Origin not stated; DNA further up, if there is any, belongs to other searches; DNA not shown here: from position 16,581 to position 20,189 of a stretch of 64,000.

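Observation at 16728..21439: Apparently intact Sfp-type PPTase fused to a KS-AT-DH scaffold whose catalytic residues all look substituted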

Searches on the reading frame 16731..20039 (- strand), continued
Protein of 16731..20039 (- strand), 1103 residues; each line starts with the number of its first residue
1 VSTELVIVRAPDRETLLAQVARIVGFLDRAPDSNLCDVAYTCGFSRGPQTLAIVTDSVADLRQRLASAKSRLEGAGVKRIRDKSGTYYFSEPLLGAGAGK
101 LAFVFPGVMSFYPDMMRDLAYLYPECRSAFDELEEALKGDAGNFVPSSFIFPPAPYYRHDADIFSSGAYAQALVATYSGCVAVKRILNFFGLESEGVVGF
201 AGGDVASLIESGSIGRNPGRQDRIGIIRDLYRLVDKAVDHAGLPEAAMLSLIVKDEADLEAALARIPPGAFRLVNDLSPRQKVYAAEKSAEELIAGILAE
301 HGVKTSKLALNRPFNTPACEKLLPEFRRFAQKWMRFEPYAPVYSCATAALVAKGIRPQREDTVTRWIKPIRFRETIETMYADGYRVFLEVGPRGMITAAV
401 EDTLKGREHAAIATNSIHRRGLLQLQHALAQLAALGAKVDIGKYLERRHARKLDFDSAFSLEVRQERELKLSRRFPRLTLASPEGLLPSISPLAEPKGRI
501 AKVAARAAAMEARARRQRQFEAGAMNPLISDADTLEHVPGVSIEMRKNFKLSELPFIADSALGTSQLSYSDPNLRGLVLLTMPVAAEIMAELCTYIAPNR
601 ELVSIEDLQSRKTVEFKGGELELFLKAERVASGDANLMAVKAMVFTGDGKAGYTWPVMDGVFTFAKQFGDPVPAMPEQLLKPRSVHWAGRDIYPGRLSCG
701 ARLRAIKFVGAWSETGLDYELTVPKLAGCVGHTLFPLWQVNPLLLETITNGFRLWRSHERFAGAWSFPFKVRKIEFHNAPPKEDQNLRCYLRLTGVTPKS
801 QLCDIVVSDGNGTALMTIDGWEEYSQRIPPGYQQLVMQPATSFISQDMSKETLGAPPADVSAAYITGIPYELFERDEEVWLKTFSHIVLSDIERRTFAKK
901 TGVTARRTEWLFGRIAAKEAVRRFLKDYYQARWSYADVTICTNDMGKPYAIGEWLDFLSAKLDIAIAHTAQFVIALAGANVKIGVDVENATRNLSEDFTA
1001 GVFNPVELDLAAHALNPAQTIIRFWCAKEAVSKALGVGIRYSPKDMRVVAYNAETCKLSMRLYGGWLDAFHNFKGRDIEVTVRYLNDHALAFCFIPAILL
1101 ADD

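Call 64: search_protein_families(library=ncbifam, proteins=[L003:4804-5688:+, L007:13287-14204:+, L006:4594-6252:+, L031:13342-13638:+, L031:7919-8572:+, L031:13655-15244:+], max_evalue=0.001)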
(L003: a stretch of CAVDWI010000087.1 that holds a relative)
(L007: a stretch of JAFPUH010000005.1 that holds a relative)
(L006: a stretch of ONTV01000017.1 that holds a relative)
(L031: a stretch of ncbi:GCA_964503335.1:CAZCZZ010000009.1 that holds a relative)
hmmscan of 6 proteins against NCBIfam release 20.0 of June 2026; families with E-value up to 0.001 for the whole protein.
L003:4804-5688:+ (294 aa): 7 families
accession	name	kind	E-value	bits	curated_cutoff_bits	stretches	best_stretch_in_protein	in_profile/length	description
TIGR03820.1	lys_2_3_AblA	equivalog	9.8e-71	238.7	525.4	1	45-294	85-333/417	lysine 2,3-aminomutase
TIGR04368.1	Glu_2_3_NH3_mut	equivalog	6.9e-63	212.6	650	1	46-294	130-377/404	glutamate 2,3-aminomutase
TIGR00238.1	TIGR00238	subfamily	3.2e-62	210.4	199.2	1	42-287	91-331/331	KamA family radical SAM protein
TIGR03822.1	AblA_like_2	hypoth_equivalog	3.4e-58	197.2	396.25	1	46-293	66-314/321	lysine-2,3-aminomutase-like protein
TIGR04468.1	arg_2_3_am_muta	equivalog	3.8e-57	193.9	600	1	45-283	77-318/351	arginine 2,3-aminomutase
TIGR03821.1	EFP_modif_epmB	equivalog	2.2e-56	191.2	369.3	1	27-294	59-321/321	EF-P beta-lysylation protein EpmB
TIGR02666.1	moaA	equivalog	0.00047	19.2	284.05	0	73-158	14-101/336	GTP 3',8-cyclase MoaA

L007:13287-14204:+ (305 aa): 7 families
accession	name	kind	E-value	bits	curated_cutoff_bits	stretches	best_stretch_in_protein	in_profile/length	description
TIGR03820.1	lys_2_3_AblA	equivalog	5.7e-68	229.5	525.4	1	60-305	89-333/417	lysine 2,3-aminomutase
TIGR03822.1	AblA_like_2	hypoth_equivalog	2.2e-61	207.7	396.25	1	59-304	68-314/321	lysine-2,3-aminomutase-like protein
TIGR04368.1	Glu_2_3_NH3_mut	equivalog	2.1e-60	204.4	650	1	59-305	132-377/404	glutamate 2,3-aminomutase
TIGR00238.1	TIGR00238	subfamily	1.3e-57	195.3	199.2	1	50-298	84-331/331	KamA family radical SAM protein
TIGR04468.1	arg_2_3_am_muta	equivalog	2.7e-57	194.4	600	1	59-295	80-319/351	arginine 2,3-aminomutase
TIGR03821.1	EFP_modif_epmB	equivalog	3.4e-52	177.4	369.3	1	39-305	59-321/321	EF-P beta-lysylation protein EpmB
TIGR04053.2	TIGR04053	equivalog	4.9e-05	22.7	395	1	82-257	10-186/366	TIGR04053 family radical SAM/SPASM domain-containing protein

L006:4594-6252:+ (553 aa): 108 families (the best 25 are shown)
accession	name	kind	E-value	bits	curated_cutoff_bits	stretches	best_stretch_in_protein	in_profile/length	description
NF004837.0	PRK06187.1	subfamily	4.2e-110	368.5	476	1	56-540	31-523/531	long-chain-fatty-acid--CoA ligase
NF006182.0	PRK08316.1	subfamily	7.4e-84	282.1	663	1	56-540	34-518/523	fatty acyl-CoA synthetase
NF005307.0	PRK06839.1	equivalog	6.5e-77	259.2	748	1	54-537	23-491/496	o-succinylbenzoate--CoA ligase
NF005801.1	PRK07656.1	equivalog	6.4e-76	256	657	1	55-536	23-500/500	FadD3 family acyl-CoA ligase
NF005863.0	PRK07798.1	subfamily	6e-74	249.5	543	1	56-530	27-522/540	acyl-CoA synthetase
NF009233.0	PRK12583.1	subfamily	4e-71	240.1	832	2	190-538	201-549/558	fatty acid CoA ligase family protein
NF005702.0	PRK07514.1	subfamily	2.1e-68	230.9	558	1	57-540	28-501/506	malonyl-CoA synthase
NF005676.0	PRK07470.1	equivalog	1.4e-67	228.5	774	1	56-547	43-537/544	acyl-CoA synthetase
NF005857.1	PRK07786.1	exception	3.9e-67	226.9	733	1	57-540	33-513/513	fatty-acid--CoA ligase FadD5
NF004114.0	PRK05605.1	equivalog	8.3e-66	222.5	766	2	188-537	219-567/575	long-chain-fatty-acid--CoA ligase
NF005947.1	PRK08008.1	equivalog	1.2e-64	218.8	651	1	57-535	36-517/518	crotonobetaine/carnitine-CoA ligase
NF004758.0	PRK06087.1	equivalog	2.3e-64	217.7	736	1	58-537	50-533/548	medium-chain fatty-acid--CoA ligase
NF006020.0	PRK08162.1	subfamily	3.4e-63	213.8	677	1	57-538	43-537/545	acyl-CoA synthetase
NF004822.0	PRK06178.1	equivalog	6e-63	213.3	782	2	183-538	206-566/571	acyl-CoA synthetase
NF006181.0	PRK08314.1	subfamily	2.3e-61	207.7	705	2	187-534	201-549/563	long-chain-fatty-acid--CoA ligase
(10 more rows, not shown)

L031:13342-13638:+ (99 aa): 3 families
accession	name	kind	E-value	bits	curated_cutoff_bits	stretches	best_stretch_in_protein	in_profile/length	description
NF002148.0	PRK00982.1-2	subfamily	8.1e-06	25.6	71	1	7-61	3-53/79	acyl carrier protein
TIGR00517.1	acyl_carrier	equivalog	1.8e-05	24.5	70.45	1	13-61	4-52/77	acyl carrier protein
NF002150.0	PRK00982.1-4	subfamily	6.5e-05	23.1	66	1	6-62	3-55/80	acyl carrier protein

L031:7919-8572:+ (218 aa): 154 families (the best 25 are shown)
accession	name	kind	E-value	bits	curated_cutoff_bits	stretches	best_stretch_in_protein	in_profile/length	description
TIGR02813.1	omega_3_PfaA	subfamily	5e-52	176.1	1010.1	1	2-213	2055-2264/2582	polyketide-type polyunsaturated fatty acid synthase PfaA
NF045894.1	PKS_plus_SDR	equivalog_domain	2.1e-33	115.1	1740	1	25-208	1194-1375/1515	type I polyketide synthase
TIGR01830.1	3oxo_ACP_reduc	equivalog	2.2e-17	63.5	297.75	1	26-149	33-160/239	3-oxoacyl-[acyl-carrier-protein] reductase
NF009466.0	PRK12826.1-2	subfamily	1.5e-16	60.7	222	1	29-160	41-177/248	3-oxoacyl-ACP reductase FabG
NF041183.1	Pks2_ls1_myc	equivalog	2.2e-15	54.6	2400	1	28-207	1789-1962/2086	sulfolipid-1 biosynthesis phthioceranic/hydroxyphthioceranic acid synthase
NF004197.0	PRK05653.1-1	equivalog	2.6e-15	56.7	332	1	31-160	46-179/249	3-oxoacyl-ACP reductase FabG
NF004198.0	PRK05653.1-3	equivalog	5.4e-15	55.5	296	1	28-141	43-160/248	3-oxoacyl-ACP reductase FabG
NF004817.0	PRK06171.1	subfamily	7.9e-15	55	304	1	37-179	45-203/265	sorbitol-6-phosphate dehydrogenase subunit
NF052558.1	MBtsdlDhBudC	equivalog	1.5e-14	54.2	270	1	35-142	44-154/250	meso-2,3-butanediol dehydrogenase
NF006110.0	PRK08261.1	equivalog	1.5e-13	50.4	410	1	43-142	262-365/454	3-oxoacyl-ACP reductase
NF004200.0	PRK05653.1-5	equivalog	1.6e-13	50.8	273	1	29-148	40-164/242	3-oxoacyl-ACP reductase FabG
NF005880.0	PRK07831.1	equivalog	1.7e-13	50.7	336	1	28-142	55-176/263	SDR family oxidoreductase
NF004818.0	PRK06172.1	equivalog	2.7e-13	49.8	336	1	27-142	42-162/253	SDR family oxidoreductase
NF004791.0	PRK06138.1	equivalog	3.8e-13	49.3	312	1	25-141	35-157/252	SDR family oxidoreductase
NF006070.0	PRK08213.1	subfamily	4.3e-13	49.4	279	1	27-157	47-186/259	gluconate 5-dehydrogenase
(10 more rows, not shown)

L031:13655-15244:+ (530 aa): 1 family
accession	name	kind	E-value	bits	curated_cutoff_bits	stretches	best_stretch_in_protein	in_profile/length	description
TIGR02335.1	hydr_PhnA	equivalog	1.8e-06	27.3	407.55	1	3-106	14-116/408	phosphonoacetate hydrolase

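Call 65: fold_search(model_id=the predicted structure, library=pdb)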
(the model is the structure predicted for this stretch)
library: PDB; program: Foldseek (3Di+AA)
matches with E <= 10: 1534; with E <= 0.001: 422
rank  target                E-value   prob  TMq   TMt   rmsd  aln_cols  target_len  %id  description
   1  9x29_B                3.1e-33  1.00  0.32  0.29  35.9       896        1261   14  Cryo-EM structure of PsoA in cofactor bound state (PsoA-PKS-I) (released 2026-04-08)
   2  7wvz_A                1.5e-32  1.00  0.34  0.23  36.7       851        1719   18  CalA3_modular PKS_KS-AT-DH-KR (released 2023-02-22)
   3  8i4y_A                1.8e-32  1.00  0.34  0.23  43.1      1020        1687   17  CalA3 complex structure with amidation product (released 2023-02-22)
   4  7wvz_B                7.5e-32  1.00  0.34  0.22  37.0       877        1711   17  CalA3_modular PKS_KS-AT-DH-KR (released 2023-02-22)
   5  9x2a_A                7.9e-32  1.00  0.33  0.16  51.0      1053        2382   14  Cryo-EM structure of PsoA in cofactor bound state (PsoA-PKS-II) (released 2026-04-08)
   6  9x2b_B                8.3e-32  1.00  0.32  0.16  36.8       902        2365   14  Cryo-EM structure of PsoA in apo state (PsoA-PKS-II) (released 2026-04-08)
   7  9x29_A                1.5e-31  1.00  0.33  0.29  36.1       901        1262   14  Cryo-EM structure of PsoA in cofactor bound state (PsoA-PKS-I) (released 2026-04-08)
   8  9d2y_A                1.6e-29  1.00  0.32  0.18  23.5       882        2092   16  Cryo-EM structure of mycocerosic acid synthase with double KS-ACP crosslinking using C16 alpha-bromoamide. Complex A (released 2025-08-13)
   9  9nju_A                3.2e-29  1.00  0.33  0.15  53.5      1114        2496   12  Structure of native homodimer of D. discoideum polyketide synthase Pks16 (released 2025-03-12)
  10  9x2b_A                1.3e-28  1.00  0.33  0.16  36.3       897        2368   15  Cryo-EM structure of PsoA in apo state (PsoA-PKS-II) (released 2026-04-08)
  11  9d2y_B                3.4e-28  1.00  0.32  0.18  25.3      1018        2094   15  Cryo-EM structure of mycocerosic acid synthase with double KS-ACP crosslinking using C16 alpha-bromoamide. Complex A (released 2025-08-13)
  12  9pc6_A                1.1e-27  1.00  0.33  0.24  34.2       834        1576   15  Antibody (1B2) Bound Crosslinked Rifamycin Synthetase Module 1 with a C-terminal Type II Thioesterase (released 2025-07-23)
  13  9pc6_B                7.4e-26  1.00  0.32  0.23  33.8       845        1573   15  Antibody (1B2) Bound Crosslinked Rifamycin Synthetase Module 1 with a C-terminal Type II Thioesterase (released 2025-07-23)
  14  9pat_B                1.1e-25  1.00  0.33  0.34  34.3       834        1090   15  Antibody (1B2) Bound Rifamycin Synthetase Module 1 in the Transacylation Mode (released 2025-07-23)
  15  7s6d_B                4.2e-25  1.00  0.34  0.41   4.3       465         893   20  CryoEM structure of modular PKS holo-Lsd14 bound to antibody fragment 1B2, composite structure (released 2021-11-03)
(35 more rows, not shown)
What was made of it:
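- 17550..18440 (-): Double-hotdog DH-like pseudo-dehydratase (residues 534-830). His column = S560 (18360-18362). The Pro of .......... = T581. FHGP becomes SCGA. Asp column = E746. Foldseek alignments of 850-1000 columns to CalA3 KS-AT-DH-KR, PsoA, MAS and FAS (call 65).
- On PKS-type double-hotdog dehydratase: Foldseek alignments spanning AT and DH of CalA3, PsoA, MAS and FAS (call 65).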

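Call 69: list_cluster_members(proteins=[L029:8586-10001:+, L038:5877-7253:+, L034:1702-3111:+, L036:950-2350:+, L031:8594-9994:+, P0122, P0124, P0129, P0130, P0136])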
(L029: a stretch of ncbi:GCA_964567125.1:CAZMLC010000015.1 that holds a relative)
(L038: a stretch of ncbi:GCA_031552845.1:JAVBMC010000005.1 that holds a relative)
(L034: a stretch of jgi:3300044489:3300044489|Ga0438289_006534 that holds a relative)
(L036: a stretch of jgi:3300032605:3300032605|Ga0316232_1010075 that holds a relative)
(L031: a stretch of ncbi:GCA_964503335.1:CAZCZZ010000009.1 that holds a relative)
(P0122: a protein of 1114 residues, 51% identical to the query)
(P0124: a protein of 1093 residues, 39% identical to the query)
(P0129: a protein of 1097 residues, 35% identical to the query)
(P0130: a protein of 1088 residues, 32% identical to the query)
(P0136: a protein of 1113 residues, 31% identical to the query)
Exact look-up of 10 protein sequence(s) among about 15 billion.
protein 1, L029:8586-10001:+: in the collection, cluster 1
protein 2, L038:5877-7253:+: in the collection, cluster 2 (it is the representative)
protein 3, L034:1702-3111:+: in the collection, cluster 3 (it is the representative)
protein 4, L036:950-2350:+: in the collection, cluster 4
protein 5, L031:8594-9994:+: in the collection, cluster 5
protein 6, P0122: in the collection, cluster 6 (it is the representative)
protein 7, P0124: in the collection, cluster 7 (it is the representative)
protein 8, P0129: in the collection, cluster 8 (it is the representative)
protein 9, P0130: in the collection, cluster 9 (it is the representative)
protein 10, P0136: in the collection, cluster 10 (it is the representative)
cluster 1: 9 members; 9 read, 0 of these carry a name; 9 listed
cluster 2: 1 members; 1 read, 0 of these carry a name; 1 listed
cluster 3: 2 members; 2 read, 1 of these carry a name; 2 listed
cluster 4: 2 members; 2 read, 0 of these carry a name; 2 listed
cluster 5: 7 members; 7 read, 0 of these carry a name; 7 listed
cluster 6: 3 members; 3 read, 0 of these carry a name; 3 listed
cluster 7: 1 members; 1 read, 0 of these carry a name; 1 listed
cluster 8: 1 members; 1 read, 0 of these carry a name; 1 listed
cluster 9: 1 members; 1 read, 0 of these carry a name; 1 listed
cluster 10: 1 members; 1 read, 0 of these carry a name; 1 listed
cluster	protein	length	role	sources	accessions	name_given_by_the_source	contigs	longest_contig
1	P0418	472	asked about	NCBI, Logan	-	-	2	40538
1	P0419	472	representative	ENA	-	-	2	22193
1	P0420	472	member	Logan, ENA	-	-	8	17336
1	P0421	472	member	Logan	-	-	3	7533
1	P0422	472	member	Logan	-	-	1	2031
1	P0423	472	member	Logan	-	-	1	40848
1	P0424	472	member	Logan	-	-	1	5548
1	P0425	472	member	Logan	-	-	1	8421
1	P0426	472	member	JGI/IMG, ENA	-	-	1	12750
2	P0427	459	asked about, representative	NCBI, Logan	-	-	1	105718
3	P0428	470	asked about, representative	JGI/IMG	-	acyl transferase domain-containing protein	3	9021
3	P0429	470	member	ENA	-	-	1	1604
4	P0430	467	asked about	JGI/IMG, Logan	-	-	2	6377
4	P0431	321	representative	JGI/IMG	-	-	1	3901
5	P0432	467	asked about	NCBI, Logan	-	-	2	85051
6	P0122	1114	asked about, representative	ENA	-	-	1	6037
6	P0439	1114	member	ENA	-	-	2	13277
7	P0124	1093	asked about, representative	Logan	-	-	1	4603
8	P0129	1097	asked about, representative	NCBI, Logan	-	-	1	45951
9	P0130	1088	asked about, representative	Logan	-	-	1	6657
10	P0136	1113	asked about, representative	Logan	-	-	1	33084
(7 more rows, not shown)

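Call 70: find_encoding_contigs(protein=P0129, flank=10000, max_places=1)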
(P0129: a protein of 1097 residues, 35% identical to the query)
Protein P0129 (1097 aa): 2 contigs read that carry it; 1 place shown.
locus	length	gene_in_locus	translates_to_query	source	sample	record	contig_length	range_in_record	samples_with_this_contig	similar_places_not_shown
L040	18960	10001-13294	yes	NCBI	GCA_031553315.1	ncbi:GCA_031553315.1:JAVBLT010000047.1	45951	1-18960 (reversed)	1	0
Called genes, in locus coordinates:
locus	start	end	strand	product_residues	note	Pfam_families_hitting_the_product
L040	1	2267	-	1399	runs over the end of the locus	PF08448:PAS_4, PF13188:PAS_8 (weak), PF13426:PAS_9, PF01590:GAF, PF08448:PAS_4, PF00512:HisKA, PF02518:HATPase_c, PF00072:Response_reg, +3 more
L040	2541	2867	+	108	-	-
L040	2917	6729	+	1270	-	PF12969:DUF3857, PF01841:Transglut_core, PF12969:DUF3857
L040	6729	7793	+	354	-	PF00814:TsaD, PF22521:HypF_C_2 (weak)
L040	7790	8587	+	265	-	PF02548:Pantoate_transf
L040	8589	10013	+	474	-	PF00109:ketoacyl-synt, PF02801:Ketoacyl-synt_C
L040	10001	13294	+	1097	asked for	PF01648:ACPS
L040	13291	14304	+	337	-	PF03480:DctP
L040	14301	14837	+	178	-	PF04290:DctQ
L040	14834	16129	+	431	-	PF03600:CitMHS, PF06808:DctM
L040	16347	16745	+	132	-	PF00164:Ribosom_S12_S23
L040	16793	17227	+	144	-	PF00177:Ribosomal_S7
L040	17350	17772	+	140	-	PF01242:PTPS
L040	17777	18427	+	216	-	PF13353:Fer4_12 (weak), PF04055:Radical_SAM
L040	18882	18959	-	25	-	?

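Call 71: find_encoding_contigs(protein=P0136, flank=10000, max_places=1)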
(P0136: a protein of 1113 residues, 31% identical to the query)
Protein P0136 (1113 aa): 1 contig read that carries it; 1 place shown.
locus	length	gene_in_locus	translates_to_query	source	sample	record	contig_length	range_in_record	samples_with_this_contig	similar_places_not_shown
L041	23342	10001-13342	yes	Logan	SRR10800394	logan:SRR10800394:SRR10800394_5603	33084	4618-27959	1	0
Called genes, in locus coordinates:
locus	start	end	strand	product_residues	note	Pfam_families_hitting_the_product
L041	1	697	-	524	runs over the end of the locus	-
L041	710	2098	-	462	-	PF02952:Fucose_iso_C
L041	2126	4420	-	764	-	-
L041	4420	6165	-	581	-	PF22680:Glyco_hydro_123_N_2 (faint)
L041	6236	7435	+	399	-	PF13407:Peripla_BP_4 (faint), PF13377:Peripla_BP_3, PF00165:HTH_AraC (faint), PF12833:HTH_18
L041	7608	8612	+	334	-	PF02826:2-Hacid_dh_C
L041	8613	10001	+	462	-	PF00109:ketoacyl-synt, PF02801:Ketoacyl-synt_C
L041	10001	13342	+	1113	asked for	PF22621:CurL-like_PKS_C (weak), PF00698:Acyl_transf_1, PF01648:ACPS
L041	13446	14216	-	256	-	PF12706:Lactamase_B_2 (weak)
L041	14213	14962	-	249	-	PF03819:MazG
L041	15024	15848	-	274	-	-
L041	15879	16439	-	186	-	PF01765:RRF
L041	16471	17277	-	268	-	PF00696:AA_kinase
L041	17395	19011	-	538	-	PF03023:MurJ, PF13440:Polysacc_synt_3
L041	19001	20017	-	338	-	PF01075:Glyco_transf_9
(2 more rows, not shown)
